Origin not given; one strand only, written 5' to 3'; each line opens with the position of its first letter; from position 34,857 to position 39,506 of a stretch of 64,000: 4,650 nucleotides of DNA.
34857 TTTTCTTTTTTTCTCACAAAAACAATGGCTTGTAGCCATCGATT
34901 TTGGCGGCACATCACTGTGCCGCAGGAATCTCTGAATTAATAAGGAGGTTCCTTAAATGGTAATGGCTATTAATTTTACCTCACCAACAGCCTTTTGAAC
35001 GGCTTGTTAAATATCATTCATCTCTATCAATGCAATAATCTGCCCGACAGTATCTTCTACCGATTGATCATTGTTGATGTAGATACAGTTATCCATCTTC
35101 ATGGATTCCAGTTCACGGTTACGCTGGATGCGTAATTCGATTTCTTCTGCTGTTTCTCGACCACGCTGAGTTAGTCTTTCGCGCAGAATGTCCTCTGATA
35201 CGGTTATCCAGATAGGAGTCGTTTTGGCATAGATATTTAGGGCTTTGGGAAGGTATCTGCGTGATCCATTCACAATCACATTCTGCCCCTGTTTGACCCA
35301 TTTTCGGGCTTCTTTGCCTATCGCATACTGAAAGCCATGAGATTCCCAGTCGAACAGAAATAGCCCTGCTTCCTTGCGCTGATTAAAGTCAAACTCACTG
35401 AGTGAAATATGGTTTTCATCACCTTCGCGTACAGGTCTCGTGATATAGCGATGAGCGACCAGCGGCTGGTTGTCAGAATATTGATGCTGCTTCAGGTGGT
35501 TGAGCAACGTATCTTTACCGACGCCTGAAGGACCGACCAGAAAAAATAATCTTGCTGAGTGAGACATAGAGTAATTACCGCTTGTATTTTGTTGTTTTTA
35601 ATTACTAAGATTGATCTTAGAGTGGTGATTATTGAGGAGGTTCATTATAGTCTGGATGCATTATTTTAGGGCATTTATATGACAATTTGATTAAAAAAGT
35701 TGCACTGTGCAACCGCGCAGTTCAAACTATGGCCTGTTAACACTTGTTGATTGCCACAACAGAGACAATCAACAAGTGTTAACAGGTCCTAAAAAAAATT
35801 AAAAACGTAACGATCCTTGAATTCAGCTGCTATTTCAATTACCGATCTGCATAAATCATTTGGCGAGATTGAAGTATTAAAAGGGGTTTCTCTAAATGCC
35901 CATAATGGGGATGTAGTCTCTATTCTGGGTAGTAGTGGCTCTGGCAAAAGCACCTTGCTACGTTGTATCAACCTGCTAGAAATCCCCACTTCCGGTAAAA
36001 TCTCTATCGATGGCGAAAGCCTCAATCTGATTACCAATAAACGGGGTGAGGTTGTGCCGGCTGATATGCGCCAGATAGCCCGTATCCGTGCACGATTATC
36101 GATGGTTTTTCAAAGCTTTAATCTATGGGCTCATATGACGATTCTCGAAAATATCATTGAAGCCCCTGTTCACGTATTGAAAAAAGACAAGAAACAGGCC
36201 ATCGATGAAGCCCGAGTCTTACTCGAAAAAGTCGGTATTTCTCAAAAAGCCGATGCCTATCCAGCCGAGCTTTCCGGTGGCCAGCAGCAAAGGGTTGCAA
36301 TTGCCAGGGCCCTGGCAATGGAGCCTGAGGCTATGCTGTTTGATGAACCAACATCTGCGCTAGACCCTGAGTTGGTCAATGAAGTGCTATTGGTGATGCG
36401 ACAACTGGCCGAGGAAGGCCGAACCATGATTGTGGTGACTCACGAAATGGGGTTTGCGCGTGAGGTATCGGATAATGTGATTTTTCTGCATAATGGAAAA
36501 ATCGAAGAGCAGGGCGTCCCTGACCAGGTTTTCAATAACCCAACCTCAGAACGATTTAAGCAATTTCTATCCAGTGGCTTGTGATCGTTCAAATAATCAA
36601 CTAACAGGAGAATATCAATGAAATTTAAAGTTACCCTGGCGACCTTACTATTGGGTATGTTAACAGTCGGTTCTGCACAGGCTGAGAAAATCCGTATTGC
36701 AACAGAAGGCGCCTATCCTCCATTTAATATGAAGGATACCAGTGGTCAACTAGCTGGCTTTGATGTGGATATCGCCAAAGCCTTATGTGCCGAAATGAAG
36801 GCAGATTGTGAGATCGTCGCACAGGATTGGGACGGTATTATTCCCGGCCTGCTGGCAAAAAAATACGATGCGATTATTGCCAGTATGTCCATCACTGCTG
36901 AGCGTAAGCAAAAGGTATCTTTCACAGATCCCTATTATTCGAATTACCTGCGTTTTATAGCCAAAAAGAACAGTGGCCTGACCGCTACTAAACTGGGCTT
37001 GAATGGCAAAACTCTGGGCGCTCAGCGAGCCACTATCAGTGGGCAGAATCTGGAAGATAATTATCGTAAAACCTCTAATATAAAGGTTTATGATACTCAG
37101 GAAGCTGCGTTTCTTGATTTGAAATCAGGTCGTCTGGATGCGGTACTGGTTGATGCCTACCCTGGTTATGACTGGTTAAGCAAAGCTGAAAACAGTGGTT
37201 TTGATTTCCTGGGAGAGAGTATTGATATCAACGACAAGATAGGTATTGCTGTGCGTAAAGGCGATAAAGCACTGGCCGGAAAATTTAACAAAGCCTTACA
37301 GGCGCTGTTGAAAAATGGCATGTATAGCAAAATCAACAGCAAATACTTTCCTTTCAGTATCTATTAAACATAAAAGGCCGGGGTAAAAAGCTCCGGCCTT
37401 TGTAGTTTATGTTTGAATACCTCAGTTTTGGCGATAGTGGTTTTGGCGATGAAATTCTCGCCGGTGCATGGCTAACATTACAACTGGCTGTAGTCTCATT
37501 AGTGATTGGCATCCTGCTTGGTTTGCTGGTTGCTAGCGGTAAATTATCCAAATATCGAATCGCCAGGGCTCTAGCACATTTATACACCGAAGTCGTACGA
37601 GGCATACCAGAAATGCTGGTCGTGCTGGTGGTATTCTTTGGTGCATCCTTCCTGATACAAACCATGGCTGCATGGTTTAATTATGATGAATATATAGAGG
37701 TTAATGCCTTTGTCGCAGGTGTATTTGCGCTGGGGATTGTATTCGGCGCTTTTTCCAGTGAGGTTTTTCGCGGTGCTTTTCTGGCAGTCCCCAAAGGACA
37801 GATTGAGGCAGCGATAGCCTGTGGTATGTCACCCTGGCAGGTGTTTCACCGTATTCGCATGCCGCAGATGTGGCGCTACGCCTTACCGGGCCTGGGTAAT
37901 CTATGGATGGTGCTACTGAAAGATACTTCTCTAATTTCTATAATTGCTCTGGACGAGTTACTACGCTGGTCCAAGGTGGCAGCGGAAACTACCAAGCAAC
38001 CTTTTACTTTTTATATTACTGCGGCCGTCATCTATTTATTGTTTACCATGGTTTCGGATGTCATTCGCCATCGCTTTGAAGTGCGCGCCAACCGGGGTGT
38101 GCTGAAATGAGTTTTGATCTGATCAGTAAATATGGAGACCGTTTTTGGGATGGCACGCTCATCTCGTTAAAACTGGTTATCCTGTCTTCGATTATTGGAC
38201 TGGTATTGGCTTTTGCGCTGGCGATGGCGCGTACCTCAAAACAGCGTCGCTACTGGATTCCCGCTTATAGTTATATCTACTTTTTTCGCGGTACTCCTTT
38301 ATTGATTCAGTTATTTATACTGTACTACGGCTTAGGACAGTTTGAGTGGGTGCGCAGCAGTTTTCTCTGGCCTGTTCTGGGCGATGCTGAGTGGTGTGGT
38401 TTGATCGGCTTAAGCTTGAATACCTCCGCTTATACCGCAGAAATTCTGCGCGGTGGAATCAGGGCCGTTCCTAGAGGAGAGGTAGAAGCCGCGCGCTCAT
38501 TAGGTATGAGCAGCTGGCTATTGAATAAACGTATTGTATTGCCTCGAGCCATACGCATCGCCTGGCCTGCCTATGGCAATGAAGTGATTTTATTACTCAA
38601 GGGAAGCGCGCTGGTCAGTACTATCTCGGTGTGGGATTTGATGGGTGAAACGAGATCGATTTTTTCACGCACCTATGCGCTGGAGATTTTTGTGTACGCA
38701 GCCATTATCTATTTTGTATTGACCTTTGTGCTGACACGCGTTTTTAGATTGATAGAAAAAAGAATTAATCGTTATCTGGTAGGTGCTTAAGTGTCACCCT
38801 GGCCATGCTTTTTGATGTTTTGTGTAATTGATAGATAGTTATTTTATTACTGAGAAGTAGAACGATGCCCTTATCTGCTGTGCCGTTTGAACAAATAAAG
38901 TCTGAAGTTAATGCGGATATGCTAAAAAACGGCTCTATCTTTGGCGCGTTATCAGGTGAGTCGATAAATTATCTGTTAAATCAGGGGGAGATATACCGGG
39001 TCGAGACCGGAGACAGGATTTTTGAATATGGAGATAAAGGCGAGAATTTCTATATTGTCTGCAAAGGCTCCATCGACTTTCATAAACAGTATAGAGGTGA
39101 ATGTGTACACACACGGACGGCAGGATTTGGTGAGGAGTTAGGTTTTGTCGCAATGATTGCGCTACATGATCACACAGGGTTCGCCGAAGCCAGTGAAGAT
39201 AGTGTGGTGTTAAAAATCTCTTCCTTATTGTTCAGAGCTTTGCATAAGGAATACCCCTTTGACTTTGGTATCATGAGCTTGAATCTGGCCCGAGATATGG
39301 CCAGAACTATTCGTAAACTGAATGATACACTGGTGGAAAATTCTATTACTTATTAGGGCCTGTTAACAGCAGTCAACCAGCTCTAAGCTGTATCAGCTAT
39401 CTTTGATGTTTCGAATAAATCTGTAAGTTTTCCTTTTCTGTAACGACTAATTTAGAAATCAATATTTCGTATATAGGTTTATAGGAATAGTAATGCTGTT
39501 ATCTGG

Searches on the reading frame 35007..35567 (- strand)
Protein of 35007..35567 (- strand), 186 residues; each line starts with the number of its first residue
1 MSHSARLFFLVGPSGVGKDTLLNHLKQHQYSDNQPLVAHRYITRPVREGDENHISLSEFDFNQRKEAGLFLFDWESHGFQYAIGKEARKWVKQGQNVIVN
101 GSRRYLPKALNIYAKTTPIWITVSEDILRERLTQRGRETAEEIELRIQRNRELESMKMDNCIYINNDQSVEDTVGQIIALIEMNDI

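Call 88: search_protein_families(library=pfam, proteins=[window:35007-35567:-], max_evalue=0.001)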
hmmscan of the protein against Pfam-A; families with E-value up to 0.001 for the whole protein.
window:35007-35567:- (186 aa): 4 families
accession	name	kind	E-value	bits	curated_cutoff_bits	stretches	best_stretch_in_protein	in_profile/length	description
PF13238.12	AAA_18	-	2.8e-09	37.9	29.4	1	9-155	2-126/128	AAA domain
PF00625.27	Guanylate_kin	-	5.2e-09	36.5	25.2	1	5-182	2-180/182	Guanylate kinase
PF13671.12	AAA_33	-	2.1e-05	25.3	27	1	7-142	1-125/143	AAA domain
PF03193.22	RsgA_GTPase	-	0.00013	22.3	30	1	6-29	107-130/174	RsgA GTPase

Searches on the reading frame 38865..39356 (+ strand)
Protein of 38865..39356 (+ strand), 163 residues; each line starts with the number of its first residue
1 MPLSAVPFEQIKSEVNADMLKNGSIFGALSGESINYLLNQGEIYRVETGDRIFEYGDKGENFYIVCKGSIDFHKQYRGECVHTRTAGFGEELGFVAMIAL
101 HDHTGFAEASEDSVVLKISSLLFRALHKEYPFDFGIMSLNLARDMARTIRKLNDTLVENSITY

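Call 3: search_protein_families(library=pfam, proteins=[window:38865-39356:+], max_evalue=0.01)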
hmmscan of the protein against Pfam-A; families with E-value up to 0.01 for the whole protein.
window:38865-39356:+ (163 aa): 1 family
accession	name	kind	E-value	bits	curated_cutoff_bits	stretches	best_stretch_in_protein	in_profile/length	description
PF00027.35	cNMP_binding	-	9.9e-10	38.7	27.5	1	45-129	3-88/89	Cyclic nucleotide-binding domain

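Call 4: search_protein_families(library=ncbifam, proteins=[window:38865-39356:+], max_evalue=0.01)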
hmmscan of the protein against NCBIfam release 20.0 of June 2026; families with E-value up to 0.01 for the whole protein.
window:38865-39356:+ (163 aa): 3 families
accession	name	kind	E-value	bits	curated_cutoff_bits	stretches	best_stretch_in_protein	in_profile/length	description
NF008732.0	PRK11753.1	equivalog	0.00034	20.1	266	1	32-154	14-138/214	cAMP-activated global transcriptional regulator CRP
TIGR03896.1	cyc_nuc_ocin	subfamily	0.0014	18.1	161.05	1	25-119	145-240/317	bacteriocin-type transport-associated protein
NF008365.0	PRK11161.1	subfamily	0.0024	17.2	228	1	46-120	52-126/250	fumarate/nitrate reduction transcriptional regulator Fnr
